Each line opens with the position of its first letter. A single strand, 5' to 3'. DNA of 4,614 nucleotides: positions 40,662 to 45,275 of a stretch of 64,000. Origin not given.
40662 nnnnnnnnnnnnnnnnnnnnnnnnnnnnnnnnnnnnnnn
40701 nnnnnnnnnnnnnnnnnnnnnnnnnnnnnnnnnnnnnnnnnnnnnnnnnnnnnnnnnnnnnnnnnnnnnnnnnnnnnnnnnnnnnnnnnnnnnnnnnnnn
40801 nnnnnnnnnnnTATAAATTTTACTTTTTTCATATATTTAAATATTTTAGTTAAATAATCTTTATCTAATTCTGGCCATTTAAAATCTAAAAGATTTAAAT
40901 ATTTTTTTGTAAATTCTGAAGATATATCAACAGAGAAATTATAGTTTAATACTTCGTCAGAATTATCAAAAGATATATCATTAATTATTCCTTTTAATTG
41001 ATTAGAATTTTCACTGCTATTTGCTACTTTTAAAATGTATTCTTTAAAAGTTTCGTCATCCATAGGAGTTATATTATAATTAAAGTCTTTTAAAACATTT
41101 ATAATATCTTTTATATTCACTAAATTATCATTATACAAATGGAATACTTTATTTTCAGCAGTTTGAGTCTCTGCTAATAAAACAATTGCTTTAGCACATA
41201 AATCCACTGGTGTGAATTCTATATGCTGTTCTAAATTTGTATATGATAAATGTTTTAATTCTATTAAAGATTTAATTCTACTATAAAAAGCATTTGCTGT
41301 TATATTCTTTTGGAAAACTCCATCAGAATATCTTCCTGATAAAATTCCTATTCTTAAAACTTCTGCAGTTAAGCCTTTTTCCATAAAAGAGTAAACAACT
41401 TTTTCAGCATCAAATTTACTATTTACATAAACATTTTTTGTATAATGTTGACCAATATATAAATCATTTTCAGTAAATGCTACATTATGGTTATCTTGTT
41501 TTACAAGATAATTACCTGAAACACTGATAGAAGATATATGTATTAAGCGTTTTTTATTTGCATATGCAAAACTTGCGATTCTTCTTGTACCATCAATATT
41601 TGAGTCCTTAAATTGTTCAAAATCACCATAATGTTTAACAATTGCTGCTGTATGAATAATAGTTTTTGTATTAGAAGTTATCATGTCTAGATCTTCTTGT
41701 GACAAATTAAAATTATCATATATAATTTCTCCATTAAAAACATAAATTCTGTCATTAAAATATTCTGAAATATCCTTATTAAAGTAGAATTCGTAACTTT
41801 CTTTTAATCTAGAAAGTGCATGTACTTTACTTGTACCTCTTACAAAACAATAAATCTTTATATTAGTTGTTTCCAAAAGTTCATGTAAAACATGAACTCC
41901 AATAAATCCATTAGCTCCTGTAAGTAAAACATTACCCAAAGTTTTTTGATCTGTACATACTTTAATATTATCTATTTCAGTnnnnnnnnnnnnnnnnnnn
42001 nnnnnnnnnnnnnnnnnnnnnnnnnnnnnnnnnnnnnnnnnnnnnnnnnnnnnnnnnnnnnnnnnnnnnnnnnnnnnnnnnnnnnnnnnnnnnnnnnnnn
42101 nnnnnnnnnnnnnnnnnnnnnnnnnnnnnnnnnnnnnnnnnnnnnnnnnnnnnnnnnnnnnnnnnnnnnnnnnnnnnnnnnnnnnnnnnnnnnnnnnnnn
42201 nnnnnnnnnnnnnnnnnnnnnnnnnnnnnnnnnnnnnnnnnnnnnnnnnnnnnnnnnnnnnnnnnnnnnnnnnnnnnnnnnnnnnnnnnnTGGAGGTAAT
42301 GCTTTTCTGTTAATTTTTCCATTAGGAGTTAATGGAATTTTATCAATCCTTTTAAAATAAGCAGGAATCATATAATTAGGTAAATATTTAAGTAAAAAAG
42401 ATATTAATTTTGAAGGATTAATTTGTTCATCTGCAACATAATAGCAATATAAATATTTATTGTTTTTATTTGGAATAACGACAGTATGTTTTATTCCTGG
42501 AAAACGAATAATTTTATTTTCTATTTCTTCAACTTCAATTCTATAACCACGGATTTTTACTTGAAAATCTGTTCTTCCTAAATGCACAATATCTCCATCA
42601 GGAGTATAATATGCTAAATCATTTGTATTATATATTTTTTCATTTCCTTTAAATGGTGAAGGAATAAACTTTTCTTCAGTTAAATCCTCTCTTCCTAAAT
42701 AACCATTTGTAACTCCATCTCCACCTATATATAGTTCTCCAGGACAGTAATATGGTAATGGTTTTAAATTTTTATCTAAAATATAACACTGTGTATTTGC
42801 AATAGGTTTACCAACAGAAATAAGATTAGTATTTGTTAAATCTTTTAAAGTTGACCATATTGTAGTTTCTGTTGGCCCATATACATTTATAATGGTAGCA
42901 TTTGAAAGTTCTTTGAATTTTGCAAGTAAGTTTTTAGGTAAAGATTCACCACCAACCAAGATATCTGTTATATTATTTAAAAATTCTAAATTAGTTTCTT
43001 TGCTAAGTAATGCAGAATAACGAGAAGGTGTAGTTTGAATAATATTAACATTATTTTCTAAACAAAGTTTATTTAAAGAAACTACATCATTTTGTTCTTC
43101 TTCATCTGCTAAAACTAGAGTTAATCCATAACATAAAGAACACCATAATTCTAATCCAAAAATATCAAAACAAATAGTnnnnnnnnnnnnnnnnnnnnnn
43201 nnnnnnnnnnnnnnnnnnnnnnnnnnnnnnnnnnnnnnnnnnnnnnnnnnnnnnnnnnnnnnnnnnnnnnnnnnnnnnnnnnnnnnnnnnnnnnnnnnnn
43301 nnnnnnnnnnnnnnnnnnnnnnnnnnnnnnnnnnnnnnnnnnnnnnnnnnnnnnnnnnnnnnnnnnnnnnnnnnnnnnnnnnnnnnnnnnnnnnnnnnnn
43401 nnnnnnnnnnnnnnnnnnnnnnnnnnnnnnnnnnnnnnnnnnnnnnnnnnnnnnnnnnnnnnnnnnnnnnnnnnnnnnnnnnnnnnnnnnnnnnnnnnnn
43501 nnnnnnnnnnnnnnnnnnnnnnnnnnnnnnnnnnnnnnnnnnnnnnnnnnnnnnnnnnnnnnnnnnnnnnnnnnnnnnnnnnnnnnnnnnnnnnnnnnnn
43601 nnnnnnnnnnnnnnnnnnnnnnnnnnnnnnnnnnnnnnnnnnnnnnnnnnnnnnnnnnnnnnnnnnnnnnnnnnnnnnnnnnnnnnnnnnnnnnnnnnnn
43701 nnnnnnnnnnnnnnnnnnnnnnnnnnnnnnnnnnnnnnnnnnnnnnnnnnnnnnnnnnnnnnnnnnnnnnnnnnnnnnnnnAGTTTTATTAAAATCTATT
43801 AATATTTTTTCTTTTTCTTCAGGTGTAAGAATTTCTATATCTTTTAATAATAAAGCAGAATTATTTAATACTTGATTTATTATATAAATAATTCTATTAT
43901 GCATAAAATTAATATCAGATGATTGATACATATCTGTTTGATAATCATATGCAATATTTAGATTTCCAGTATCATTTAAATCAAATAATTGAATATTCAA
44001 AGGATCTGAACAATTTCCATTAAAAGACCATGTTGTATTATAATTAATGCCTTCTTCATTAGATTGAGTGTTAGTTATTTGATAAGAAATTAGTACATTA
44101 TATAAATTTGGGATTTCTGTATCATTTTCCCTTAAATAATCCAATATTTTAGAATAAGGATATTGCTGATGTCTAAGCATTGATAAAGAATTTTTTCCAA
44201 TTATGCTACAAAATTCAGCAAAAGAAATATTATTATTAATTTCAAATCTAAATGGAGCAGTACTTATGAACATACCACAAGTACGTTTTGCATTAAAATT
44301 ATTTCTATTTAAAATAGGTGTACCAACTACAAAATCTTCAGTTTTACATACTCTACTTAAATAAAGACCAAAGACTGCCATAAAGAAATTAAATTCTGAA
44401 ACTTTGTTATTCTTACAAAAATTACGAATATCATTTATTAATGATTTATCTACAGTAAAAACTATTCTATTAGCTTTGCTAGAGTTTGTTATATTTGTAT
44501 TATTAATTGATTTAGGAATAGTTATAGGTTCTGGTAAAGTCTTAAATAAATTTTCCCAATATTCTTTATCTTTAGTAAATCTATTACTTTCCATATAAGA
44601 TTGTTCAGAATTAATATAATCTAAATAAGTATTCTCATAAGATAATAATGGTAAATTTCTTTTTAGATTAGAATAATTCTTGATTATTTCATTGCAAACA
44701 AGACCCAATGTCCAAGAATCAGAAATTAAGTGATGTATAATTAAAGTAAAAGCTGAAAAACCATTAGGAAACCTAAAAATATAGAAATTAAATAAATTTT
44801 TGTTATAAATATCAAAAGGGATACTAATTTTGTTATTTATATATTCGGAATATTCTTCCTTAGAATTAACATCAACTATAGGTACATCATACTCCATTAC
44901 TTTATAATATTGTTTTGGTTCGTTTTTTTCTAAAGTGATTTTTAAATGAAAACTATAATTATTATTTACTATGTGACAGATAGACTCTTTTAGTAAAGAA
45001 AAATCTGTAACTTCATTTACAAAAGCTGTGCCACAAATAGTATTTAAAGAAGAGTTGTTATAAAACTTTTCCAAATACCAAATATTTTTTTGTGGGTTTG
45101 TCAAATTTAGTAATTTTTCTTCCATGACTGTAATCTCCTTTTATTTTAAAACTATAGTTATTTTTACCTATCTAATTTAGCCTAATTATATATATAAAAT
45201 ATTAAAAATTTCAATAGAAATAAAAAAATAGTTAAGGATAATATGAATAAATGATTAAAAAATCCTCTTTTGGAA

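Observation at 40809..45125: Glycine-coded C-A-T-R NRPS could make N-acyl-glycinal or N-acylethanolamine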

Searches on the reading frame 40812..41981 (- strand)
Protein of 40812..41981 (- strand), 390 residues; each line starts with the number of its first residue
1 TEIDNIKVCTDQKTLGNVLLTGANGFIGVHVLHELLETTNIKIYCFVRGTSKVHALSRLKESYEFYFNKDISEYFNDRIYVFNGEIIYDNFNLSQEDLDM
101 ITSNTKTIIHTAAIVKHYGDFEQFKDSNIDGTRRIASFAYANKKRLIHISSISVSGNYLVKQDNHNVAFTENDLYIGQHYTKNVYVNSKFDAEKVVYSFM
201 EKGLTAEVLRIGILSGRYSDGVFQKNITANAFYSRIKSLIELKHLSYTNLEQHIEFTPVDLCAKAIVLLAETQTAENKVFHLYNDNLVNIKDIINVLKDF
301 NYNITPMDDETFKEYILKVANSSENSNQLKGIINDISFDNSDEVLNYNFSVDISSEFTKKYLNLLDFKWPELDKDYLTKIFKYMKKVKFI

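Call 41: search_solved_structures(query=window:40812-41981:-, max_evalue=0.00001, show_alignments=2)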
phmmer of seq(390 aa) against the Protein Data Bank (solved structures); distinct sequences matched with E-value up to 0.00001: 10.
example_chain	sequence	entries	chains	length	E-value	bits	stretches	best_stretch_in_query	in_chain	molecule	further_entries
6vtj_A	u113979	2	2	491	2.2e-58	201.5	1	14-388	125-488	Non-ribosomal peptide synthetase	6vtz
4f6c_A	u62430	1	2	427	5.4e-41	144.3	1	11-386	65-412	AusA reductase domain protein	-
4f6l_B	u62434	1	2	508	1.4e-40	142.9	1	11-386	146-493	AusA reductase domain protein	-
8v1x_A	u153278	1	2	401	2.3e-29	106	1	16-317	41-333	Type I polyketide synthase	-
4u7w_A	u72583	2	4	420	1e-25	94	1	15-314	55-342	MxaA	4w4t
5msc_A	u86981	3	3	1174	1.5e-09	40.9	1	17-295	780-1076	Carboxylic acid reductase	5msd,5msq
5msp_A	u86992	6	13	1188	9.4e-09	38.2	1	16-309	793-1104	Thioester reductase domain-containing protein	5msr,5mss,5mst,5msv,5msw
4dqv_A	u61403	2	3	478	8.9e-07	31.7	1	15-154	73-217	PROBABLE PEPTIDE SYNTHETASE NRP (PEPTIDE SYNTHASE) | Peptide synthetase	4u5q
6nki_A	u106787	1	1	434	3.5e-06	29.7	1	17-223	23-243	NRPS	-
5mso_A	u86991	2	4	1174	5.9e-06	29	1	16-158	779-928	Carboxylic acid reductase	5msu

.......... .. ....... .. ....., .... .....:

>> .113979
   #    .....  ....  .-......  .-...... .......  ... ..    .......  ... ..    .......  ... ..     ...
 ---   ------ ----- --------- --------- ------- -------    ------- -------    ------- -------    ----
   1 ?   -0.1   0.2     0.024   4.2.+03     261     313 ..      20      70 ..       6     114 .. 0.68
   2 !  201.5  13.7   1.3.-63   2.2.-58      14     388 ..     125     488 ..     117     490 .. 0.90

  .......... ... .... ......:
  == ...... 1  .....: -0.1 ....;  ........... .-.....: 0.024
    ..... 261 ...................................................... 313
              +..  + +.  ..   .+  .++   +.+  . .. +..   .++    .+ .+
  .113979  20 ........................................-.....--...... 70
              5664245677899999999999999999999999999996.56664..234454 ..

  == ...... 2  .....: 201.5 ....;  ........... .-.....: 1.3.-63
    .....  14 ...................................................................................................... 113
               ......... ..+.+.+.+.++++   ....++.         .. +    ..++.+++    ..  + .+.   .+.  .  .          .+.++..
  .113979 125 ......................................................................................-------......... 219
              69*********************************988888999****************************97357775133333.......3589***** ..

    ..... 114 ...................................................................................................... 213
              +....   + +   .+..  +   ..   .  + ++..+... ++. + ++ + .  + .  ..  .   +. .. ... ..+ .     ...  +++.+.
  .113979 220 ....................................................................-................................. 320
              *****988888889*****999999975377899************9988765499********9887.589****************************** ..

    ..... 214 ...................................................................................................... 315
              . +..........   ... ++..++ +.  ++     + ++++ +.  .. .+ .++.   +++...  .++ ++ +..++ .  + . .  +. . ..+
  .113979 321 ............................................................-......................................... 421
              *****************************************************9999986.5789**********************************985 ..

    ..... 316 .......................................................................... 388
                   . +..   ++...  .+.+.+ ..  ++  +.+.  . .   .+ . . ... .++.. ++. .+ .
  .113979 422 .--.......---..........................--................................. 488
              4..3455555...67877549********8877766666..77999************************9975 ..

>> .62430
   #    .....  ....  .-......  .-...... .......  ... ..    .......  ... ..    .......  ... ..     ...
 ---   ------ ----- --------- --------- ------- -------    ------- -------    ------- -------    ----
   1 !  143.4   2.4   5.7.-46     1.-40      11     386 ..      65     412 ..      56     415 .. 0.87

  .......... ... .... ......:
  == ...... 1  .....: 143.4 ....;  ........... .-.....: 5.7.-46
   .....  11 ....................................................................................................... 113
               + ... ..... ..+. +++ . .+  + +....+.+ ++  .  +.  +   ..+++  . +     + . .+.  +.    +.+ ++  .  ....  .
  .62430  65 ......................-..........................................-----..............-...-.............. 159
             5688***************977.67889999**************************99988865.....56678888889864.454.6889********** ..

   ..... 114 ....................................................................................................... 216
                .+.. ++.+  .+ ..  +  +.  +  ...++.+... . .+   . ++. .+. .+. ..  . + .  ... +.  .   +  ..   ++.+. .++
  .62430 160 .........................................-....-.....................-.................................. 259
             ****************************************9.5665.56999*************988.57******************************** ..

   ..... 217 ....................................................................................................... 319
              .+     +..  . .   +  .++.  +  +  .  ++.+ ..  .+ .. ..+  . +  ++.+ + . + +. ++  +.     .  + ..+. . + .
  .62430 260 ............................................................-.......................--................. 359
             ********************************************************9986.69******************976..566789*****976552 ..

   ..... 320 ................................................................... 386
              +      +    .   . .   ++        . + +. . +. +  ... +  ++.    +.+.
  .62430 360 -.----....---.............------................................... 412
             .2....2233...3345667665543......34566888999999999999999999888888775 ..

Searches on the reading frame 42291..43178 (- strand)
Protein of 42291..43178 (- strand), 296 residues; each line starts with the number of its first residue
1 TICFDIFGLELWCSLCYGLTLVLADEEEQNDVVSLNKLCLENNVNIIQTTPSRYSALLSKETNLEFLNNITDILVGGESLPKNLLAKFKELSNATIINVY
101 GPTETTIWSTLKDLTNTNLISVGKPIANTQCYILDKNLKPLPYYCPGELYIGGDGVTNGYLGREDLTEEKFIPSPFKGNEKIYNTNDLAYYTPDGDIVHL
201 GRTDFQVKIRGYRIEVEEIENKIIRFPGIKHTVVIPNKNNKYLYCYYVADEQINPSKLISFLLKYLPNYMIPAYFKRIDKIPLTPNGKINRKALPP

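Call 9: search_solved_structures(query=window:42291-43178:-, max_evalue=1e-20, show_alignments=5)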
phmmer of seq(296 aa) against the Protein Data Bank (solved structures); distinct sequences matched with E-value up to 1e-20: 69 (the best 60 are shown).
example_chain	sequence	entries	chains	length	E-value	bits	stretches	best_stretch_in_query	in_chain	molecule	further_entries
6mfy_A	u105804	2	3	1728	1.4e-103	349.7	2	20-295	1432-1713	Linear gramicidin synthase subunit A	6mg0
6mfz_A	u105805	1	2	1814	1.6e-103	349.5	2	20-295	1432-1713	Linear gramicidin synthase subunit A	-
9be3_A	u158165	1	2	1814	1.6e-103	349.5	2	20-295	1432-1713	Linear gramicidin synthase subunit A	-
9be4_A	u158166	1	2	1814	1.6e-103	349.5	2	20-295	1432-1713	Linear gramicidin synthase subunit A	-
9meh_A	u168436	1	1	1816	1.6e-103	349.4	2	20-295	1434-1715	Linear gramicidin synthase subunit A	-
8xjz_C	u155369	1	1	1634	4.4e-71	243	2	3-294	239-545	Peptide synthetase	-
2vsq_A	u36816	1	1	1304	7.3e-60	206.1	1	3-295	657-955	SURFACTIN SYNTHETASE SUBUNIT 3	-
8jbr_A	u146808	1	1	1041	6.4e-59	203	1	1-295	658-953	McyA protein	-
5u89_A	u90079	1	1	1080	2.1e-58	201.3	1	1-295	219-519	Amino acid adenylation domain protein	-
9bfd_A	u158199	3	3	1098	4e-58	200.4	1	3-295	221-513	Tyrocidine synthase 1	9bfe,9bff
1amu_A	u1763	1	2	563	1.5e-57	198.5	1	2-295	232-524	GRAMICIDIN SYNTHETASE 1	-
4d4g_A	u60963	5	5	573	2e-55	191.6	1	2-295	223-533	APNAA1 | APNA A1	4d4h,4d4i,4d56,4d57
4zxh_A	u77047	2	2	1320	1.5e-53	185.4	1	1-295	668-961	ABBFA_003403 | Tyrocidine synthetase 3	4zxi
9bfd_B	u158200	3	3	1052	2.6e-53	184.6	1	2-295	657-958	Tyrocidine synthase 2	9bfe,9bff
6p1j_A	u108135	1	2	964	1.1e-52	182.6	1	4-294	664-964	Txo2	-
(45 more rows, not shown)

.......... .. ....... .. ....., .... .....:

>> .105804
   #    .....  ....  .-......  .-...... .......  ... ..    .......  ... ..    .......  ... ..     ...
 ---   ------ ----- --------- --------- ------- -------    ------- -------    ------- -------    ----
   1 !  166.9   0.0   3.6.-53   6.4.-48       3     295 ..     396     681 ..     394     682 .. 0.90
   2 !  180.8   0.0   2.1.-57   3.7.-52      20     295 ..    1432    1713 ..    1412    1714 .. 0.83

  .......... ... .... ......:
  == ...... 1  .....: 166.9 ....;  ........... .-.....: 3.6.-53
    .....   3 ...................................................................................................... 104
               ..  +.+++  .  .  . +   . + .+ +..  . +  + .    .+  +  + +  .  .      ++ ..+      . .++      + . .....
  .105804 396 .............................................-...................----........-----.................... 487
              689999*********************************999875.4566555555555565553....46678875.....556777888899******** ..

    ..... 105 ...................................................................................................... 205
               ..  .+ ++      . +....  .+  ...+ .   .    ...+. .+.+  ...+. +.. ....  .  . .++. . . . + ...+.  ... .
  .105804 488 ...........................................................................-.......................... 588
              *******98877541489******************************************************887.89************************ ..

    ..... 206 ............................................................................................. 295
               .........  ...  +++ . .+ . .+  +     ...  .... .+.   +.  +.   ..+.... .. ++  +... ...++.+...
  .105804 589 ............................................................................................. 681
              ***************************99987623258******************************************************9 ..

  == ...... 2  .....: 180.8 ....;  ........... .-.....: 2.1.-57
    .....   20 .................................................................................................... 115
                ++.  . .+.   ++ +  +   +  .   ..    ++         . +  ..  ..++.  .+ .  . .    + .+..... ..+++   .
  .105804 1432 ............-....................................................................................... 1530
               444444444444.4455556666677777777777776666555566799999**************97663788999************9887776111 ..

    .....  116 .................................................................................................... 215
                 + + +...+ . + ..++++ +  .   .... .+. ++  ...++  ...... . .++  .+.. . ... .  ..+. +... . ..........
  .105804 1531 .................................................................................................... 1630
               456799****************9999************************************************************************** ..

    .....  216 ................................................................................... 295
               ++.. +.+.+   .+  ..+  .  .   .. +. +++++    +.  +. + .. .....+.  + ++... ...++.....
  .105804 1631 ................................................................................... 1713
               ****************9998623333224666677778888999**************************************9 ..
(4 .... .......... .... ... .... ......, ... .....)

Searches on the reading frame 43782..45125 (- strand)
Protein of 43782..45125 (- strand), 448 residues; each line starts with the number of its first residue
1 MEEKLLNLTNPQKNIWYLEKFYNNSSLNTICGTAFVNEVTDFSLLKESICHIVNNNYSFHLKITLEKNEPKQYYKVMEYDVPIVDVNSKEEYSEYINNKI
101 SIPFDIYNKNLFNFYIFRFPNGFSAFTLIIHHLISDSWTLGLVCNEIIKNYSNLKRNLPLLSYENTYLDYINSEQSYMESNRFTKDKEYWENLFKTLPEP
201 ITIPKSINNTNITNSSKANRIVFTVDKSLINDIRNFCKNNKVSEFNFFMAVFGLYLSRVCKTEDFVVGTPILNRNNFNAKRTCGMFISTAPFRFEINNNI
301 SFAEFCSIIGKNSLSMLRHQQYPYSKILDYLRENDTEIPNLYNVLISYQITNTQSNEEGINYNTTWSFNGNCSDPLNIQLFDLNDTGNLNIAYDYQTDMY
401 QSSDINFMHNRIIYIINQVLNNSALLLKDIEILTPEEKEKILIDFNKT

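Call 8: search_solved_structures(query=window:43782-45125:-, max_evalue=0.00001)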
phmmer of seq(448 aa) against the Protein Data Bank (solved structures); distinct sequences matched with E-value up to 0.00001: 43.
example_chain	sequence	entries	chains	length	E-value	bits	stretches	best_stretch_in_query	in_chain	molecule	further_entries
5u89_A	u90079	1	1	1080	4e-27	98.4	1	86-443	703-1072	Amino acid adenylation domain protein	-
2jgp_A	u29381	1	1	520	3.9e-21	78.7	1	9-351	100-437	TYROCIDINE SYNTHETASE 3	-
9rde_A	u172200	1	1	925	4e-19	72.1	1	111-337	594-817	Bacitracin synthase 3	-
8xjz_C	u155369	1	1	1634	1.1e-18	70.6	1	81-438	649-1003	Peptide synthetase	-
4zxh_A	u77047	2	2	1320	1.8e-18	69.9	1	49-331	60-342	ABBFA_003403 | Tyrocidine synthetase 3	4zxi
6p1j_A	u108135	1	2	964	3.2e-16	62.5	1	9-447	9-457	Txo2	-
6oyf_A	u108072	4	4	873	8.6e-16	61.1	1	41-349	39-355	Txo1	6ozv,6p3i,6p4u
9bfd_B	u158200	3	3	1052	1.2e-14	57.3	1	76-443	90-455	Tyrocidine synthase 2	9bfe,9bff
4jn3_A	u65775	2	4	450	3.3e-13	52.6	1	95-433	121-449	CDA peptide synthetase I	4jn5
5du9_A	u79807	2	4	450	3.3e-13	52.5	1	95-433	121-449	CDA peptide synthetase I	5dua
12kh_A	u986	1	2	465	5.3e-13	51.9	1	37-417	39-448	Condensation Domain Protein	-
7kvw_A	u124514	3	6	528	2e-12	50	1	9-351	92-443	PCP-C didomain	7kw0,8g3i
7kw2_A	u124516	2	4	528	2e-12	50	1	9-351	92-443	PCP-C didomain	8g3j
8fx6_A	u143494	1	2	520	2.1e-12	49.9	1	9-351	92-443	PCP-C didomain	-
8fx7_A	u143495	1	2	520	2.1e-12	49.9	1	9-351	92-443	PCP-C didomain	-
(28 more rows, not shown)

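Call 48: search_solved_structures(query=A1, max_evalue=0.00001)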
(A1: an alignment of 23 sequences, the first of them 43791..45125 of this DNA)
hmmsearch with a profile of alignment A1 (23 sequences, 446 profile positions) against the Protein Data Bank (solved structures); distinct sequences matched with E-value up to 0.00001: 59.
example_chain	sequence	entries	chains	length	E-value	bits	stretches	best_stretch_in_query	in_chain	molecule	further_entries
2jgp_A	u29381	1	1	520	4.5e-54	187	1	2-433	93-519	TYROCIDINE SYNTHETASE 3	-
9rde_A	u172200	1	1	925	9.9e-54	185.8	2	33-435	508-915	Bacitracin synthase 3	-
8xjz_C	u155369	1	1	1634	6.7e-41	143.6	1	5-439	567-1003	Peptide synthetase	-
12kh_A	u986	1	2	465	2.2e-40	141.9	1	2-431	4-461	Condensation Domain Protein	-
5u89_A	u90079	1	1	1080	6.5e-40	140.3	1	5-443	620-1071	Amino acid adenylation domain protein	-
6p1j_A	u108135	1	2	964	8.6e-40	139.9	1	6-351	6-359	Txo2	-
7c1k_A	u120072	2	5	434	4.5e-36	127.6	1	4-332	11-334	Non-ribosomal peptide synthetase modules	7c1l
6oyf_A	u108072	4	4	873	4.5e-36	127.6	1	8-445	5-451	Txo1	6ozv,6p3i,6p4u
7c1h_A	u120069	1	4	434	9.9e-36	126.5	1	4-332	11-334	Non-ribosomal peptide synthetase modules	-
6mfy_A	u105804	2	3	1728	7.2e-35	123.7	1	5-442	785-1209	Linear gramicidin synthase subunit A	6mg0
6mfz_A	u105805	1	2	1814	7.8e-35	123.6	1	5-442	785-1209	Linear gramicidin synthase subunit A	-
9be3_A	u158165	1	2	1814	7.8e-35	123.6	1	5-442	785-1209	Linear gramicidin synthase subunit A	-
9be4_A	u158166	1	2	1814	7.8e-35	123.6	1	5-442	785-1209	Linear gramicidin synthase subunit A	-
9meh_A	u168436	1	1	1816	7.9e-35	123.5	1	5-442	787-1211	Linear gramicidin synthase subunit A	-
7kw2_A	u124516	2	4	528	3.2e-34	121.5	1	8-435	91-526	PCP-C didomain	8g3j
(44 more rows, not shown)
